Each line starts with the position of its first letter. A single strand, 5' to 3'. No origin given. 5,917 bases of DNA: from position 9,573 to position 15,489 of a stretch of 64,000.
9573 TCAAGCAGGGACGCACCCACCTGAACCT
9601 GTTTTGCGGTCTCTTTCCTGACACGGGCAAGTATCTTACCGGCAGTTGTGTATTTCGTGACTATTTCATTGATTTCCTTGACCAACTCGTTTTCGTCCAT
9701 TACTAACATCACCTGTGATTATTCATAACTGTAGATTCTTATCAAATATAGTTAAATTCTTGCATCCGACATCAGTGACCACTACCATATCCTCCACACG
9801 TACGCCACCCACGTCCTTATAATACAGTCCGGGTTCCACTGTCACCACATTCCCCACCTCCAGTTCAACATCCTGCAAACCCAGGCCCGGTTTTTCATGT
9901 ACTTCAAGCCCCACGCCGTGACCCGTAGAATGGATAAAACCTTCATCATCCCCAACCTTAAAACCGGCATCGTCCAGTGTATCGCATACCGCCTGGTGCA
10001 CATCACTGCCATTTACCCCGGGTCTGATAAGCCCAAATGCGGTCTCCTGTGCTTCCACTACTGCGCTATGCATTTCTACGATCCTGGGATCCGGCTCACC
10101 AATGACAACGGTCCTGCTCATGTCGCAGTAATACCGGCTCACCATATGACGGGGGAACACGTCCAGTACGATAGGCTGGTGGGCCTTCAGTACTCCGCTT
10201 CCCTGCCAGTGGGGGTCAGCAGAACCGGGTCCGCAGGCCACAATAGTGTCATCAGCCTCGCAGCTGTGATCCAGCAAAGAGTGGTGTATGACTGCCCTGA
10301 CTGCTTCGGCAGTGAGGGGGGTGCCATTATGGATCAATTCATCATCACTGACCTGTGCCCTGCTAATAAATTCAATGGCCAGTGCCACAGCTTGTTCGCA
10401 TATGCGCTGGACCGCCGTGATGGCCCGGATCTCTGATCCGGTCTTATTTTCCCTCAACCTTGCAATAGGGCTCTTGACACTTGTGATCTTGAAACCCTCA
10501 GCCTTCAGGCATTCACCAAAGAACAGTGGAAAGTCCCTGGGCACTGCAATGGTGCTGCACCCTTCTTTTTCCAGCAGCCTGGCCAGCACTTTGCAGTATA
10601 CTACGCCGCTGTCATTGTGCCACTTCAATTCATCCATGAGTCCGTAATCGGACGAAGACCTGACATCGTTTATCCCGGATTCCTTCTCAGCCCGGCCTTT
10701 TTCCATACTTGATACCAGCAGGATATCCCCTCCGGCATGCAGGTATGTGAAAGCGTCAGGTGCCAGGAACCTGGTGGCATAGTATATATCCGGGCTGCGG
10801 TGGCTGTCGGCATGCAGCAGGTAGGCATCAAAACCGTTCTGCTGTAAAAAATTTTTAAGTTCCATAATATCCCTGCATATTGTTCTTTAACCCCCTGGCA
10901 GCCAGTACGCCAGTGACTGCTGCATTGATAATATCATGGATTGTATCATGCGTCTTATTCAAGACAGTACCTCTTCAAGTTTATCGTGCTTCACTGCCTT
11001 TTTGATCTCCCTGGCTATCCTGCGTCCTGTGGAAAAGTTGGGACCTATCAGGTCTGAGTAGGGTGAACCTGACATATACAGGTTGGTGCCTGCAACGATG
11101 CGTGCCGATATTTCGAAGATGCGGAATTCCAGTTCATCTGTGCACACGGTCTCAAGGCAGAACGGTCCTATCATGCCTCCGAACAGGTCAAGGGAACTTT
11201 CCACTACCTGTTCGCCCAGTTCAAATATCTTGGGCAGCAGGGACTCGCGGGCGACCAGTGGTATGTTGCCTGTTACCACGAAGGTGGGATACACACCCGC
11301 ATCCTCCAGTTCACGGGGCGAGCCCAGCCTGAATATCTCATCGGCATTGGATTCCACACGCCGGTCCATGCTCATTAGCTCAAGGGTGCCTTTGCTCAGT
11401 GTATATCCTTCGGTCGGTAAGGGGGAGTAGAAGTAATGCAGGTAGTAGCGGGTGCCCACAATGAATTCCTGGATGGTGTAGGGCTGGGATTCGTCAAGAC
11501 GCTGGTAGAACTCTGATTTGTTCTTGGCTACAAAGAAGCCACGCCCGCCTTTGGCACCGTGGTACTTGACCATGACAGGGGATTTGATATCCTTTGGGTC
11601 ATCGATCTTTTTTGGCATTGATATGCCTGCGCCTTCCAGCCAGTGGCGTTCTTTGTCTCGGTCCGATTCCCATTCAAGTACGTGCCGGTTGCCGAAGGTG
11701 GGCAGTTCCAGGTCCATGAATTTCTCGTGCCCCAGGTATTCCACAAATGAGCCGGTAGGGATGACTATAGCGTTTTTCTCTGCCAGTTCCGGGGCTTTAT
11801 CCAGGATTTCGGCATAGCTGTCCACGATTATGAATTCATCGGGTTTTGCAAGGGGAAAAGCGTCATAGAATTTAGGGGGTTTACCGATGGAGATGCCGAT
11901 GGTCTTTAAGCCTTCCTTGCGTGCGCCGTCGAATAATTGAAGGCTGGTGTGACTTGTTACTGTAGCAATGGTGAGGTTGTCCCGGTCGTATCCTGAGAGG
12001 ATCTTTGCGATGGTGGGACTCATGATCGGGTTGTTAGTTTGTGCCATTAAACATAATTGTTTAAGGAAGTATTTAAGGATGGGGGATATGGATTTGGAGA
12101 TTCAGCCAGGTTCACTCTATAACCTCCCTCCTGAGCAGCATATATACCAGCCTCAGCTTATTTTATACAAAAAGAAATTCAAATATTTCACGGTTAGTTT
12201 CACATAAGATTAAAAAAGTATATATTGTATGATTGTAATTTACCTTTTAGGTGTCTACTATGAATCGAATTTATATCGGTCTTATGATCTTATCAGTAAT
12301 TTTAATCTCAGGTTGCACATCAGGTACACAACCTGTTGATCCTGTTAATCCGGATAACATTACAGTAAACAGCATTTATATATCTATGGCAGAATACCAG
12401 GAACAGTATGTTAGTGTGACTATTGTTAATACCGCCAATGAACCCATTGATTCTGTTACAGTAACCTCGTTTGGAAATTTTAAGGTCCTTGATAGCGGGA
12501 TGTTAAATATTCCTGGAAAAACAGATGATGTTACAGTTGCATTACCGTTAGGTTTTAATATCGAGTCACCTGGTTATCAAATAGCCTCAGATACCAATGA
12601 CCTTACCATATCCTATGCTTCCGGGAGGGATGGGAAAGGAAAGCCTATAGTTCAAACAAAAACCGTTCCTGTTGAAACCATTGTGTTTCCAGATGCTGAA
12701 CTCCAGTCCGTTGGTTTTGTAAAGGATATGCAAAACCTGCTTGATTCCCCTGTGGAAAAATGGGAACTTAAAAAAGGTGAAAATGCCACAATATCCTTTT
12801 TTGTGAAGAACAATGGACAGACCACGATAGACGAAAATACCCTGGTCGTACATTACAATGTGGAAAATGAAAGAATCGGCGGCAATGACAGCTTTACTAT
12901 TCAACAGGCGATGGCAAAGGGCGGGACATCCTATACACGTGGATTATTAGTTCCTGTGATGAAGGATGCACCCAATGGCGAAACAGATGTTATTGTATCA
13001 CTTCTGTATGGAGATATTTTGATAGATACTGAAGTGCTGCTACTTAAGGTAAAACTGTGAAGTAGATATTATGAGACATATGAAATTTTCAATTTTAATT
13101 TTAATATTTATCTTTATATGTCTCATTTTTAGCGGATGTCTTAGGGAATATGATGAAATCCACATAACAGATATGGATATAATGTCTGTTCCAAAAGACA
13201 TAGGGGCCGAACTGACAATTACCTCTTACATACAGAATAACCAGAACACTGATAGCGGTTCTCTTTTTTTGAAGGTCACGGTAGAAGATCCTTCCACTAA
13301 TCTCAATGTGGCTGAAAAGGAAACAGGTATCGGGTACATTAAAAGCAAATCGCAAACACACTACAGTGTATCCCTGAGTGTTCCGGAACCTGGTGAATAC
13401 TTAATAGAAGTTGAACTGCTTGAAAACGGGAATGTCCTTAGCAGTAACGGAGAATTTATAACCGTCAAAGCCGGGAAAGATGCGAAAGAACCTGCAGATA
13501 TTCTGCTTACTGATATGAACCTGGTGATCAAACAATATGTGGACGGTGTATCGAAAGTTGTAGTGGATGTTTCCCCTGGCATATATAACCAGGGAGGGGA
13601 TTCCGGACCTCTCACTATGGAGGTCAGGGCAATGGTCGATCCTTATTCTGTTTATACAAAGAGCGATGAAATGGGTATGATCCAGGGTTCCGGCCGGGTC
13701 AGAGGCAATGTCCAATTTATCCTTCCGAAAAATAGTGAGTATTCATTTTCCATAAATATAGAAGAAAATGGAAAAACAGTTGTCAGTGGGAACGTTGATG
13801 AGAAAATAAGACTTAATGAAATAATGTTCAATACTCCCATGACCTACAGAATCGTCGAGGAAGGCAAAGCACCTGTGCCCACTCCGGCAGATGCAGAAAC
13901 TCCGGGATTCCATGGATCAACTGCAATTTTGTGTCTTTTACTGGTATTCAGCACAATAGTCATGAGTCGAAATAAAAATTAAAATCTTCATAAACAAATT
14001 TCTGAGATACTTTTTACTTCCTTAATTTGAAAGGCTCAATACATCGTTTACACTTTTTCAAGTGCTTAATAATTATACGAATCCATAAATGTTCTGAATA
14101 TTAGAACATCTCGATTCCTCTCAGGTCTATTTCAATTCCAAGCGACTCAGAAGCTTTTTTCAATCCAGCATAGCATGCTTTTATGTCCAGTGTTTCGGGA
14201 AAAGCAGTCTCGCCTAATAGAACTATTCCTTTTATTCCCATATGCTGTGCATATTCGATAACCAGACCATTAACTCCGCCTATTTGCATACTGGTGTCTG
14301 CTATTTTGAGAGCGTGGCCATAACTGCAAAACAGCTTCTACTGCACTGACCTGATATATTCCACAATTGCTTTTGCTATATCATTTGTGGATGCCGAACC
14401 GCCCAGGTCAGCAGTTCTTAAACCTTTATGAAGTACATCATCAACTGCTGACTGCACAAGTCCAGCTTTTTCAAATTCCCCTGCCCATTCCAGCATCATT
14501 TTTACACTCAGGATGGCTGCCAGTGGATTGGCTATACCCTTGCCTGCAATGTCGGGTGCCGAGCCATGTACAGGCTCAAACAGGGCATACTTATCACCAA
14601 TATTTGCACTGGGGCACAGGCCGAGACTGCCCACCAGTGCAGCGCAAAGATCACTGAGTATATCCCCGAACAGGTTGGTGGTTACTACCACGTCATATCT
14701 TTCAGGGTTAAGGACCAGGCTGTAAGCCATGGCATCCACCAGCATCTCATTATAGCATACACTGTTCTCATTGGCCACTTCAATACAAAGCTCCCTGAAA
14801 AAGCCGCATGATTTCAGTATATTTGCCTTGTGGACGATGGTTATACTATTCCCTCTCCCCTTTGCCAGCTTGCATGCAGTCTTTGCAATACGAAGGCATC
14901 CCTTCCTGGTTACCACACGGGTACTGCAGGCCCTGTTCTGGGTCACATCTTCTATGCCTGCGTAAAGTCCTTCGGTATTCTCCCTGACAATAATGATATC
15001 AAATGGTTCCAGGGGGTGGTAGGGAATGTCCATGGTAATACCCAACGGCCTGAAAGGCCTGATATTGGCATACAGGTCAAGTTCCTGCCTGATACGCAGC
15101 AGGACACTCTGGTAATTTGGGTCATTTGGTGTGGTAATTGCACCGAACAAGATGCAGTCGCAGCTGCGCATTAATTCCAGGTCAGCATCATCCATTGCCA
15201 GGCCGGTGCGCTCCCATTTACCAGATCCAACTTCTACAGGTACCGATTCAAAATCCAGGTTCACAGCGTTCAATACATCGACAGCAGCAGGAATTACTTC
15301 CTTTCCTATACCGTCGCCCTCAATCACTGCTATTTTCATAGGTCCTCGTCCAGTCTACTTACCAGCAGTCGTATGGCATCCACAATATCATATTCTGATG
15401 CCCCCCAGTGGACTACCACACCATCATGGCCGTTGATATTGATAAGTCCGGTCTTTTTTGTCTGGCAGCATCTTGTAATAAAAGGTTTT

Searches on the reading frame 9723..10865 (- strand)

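Call 20: search_protein_families(library=pfam, proteins=[window:9723-10865:-], max_evalue=0.001)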
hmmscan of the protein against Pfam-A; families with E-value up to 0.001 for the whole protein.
window:9723-10865:- (380 aa): 2 families
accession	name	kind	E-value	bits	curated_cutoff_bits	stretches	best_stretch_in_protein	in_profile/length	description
PF00557.29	Peptidase_M24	-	1.1e-47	162.9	23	1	149-365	3-208/208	Metallopeptidase family M24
PF01321.24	Creatinase_N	-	6.8e-06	27.1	22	1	3-139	5-127/128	Creatinase/Prolidase N-terminal domain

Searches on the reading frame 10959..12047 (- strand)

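Call 20: search_protein_families(library=pfam, proteins=[window:10959-12047:-], max_evalue=0.001)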
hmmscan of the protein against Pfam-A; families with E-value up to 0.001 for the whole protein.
window:10959-12047:- (362 aa): 2 families
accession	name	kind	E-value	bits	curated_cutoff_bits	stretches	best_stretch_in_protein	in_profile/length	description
PF06973.17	DUF1297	-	6.3e-59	199.1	23.8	1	189-361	22-187/188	Domain of unknown function (DUF1297)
PF06849.18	DUF1246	-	5.3e-41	139.9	25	1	27-148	1-122/122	Protein of unknown function (DUF1246)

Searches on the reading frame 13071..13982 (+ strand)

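Call 20: search_protein_families(library=pfam, proteins=[window:13071-13982:+], max_evalue=0.001)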
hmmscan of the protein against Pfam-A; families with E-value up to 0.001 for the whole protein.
window:13071-13982:+ (303 aa): 2 families
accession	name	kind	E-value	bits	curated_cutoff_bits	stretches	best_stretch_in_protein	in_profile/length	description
PF24318.1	DUF7490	-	1.8e-17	63.3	27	1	45-126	18-98/106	Domain of unknown function (DUF7490)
PF07705.17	CARDB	-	0.00078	20.1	22.7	0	45-124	18-91/101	CARDB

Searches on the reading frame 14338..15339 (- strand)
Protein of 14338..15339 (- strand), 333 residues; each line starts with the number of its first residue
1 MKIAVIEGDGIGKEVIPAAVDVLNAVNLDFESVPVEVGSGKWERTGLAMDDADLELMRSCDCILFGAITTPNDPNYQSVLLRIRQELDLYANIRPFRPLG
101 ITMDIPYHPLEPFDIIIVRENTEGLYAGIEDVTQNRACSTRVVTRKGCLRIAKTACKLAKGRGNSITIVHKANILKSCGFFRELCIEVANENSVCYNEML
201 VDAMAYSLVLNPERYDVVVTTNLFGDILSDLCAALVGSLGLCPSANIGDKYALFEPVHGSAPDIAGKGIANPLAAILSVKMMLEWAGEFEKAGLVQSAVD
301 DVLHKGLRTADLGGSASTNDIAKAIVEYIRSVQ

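Call 20: search_protein_families(library=pfam, proteins=[window:14338-15339:-], max_evalue=0.001)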
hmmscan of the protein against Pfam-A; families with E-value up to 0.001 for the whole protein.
window:14338-15339:- (333 aa): 1 family
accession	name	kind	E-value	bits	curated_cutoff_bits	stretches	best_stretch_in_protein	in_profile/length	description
PF00180.25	Iso_dh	-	1.6e-99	333.9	27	1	2-325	1-348/348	Isocitrate/isopropylmalate dehydrogenase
